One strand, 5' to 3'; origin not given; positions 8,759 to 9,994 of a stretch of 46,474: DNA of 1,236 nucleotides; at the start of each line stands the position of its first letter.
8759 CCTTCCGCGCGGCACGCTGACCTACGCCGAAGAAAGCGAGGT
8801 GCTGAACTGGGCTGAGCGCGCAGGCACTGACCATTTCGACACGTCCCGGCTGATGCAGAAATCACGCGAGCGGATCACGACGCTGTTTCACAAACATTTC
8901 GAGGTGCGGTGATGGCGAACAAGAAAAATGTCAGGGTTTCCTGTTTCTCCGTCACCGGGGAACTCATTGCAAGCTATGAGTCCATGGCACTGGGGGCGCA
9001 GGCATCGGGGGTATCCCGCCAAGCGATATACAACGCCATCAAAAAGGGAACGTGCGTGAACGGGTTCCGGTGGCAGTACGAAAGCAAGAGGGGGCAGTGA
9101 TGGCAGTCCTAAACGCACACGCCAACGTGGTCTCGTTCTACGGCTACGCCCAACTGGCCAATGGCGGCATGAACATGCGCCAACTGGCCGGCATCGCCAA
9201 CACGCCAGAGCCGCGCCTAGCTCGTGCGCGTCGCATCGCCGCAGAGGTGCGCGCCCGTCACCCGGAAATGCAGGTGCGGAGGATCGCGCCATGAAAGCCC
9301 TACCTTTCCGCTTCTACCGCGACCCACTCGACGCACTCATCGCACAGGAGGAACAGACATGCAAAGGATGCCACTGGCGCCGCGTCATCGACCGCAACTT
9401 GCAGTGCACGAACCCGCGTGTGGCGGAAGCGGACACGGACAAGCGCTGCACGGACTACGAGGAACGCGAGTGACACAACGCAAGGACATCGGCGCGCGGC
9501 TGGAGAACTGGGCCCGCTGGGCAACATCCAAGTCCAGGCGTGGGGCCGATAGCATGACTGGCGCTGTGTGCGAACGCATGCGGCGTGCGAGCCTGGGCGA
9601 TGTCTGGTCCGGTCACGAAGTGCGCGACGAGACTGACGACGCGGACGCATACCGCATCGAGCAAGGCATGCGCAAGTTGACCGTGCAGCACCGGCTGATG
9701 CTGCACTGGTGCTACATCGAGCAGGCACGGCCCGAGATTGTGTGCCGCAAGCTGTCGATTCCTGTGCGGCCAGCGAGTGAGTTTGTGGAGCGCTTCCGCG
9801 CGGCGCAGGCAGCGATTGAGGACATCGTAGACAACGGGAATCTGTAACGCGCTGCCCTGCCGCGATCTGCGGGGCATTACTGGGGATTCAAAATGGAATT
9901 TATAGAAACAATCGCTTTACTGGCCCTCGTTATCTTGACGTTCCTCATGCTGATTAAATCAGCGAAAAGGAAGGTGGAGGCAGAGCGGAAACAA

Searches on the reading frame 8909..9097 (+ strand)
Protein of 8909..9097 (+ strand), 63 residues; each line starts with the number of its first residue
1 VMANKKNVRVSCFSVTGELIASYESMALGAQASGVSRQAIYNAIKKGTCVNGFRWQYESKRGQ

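Call 13: search_protein_families(library=pfam, proteins=[window:8909-9097:+], max_evalue=0.01)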
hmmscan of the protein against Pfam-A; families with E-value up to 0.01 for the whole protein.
window:8909-9097:+ (63 aa): 0 families

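Call 14: search_protein_families(library=phrogs, proteins=[window:8909-9097:+], max_evalue=0.01)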
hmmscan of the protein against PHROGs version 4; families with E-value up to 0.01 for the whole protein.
window:8909-9097:+ (63 aa): 0 families

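Call 68: search_protein_families(library=pfam, proteins=[window:8912-9097:+], max_evalue=1)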
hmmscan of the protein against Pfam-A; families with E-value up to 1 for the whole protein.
window:8912-9097:+ (62 aa): 4 families
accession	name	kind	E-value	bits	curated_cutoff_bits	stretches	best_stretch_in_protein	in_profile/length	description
PF08279.18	HTH_11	-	0.069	13.5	25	1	29-45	22-38/55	HTH domain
PF04297.20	UPF0122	-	0.073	13.8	22.7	1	24-47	35-58/101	Putative helix-turn-helix protein, YlxM / p13 like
PF21716.3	dnstrm_HI1420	-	0.14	12.5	27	1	19-47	40-68/90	Probable addiction module antidote protein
PF13338.12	AbiEi_4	-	0.18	12.4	25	1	30-46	20-36/49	Transcriptional regulator, AbiEi antitoxin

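Call 69: search_protein_families(library=phrogs, proteins=[window:8912-9097:+], max_evalue=0.01)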
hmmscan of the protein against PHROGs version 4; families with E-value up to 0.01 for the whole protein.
window:8912-9097:+ (62 aa): 0 families

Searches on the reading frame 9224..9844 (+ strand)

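Call 13: search_protein_families(library=pfam, proteins=[window:9224-9844:+], max_evalue=0.01)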
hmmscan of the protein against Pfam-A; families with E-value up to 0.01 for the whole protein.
window:9224-9844:+ (207 aa): 0 families

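Call 14: search_protein_families(library=phrogs, proteins=[window:9224-9844:+], max_evalue=0.01)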
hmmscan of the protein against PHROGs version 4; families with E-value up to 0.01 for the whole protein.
window:9224-9844:+ (207 aa): 1 family
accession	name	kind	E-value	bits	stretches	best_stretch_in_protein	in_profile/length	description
phrog_19609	-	unknown function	1.3e-17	65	1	88-204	2-112/133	-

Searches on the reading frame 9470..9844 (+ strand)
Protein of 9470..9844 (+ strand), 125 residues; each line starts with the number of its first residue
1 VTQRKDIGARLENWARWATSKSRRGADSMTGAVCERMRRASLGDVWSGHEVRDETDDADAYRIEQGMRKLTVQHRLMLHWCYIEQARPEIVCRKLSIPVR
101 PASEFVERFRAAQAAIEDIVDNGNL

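Call 32: search_protein_families(library=pfam, proteins=[window:9470-9844:+], max_evalue=0.01)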
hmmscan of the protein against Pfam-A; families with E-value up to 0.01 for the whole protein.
window:9470-9844:+ (125 aa): 0 families

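Call 33: search_protein_families(library=phrogs, proteins=[window:9470-9844:+], max_evalue=0.001)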
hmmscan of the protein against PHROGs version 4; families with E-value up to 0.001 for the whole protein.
window:9470-9844:+ (125 aa): 1 family
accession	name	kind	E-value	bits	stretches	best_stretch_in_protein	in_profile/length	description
phrog_19609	-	unknown function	2.8e-18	67.1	1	6-122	2-112/133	-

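Call 68: search_protein_families(library=pfam, proteins=[window:9470-9844:+], max_evalue=1)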
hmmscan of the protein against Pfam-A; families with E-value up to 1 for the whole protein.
window:9470-9844:+ (125 aa): 0 families

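Call 70: search_solved_structures(query=window:9470-9844:+, max_evalue=10)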
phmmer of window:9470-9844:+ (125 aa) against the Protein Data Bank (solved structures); distinct sequences matched with E-value up to 10: 0.
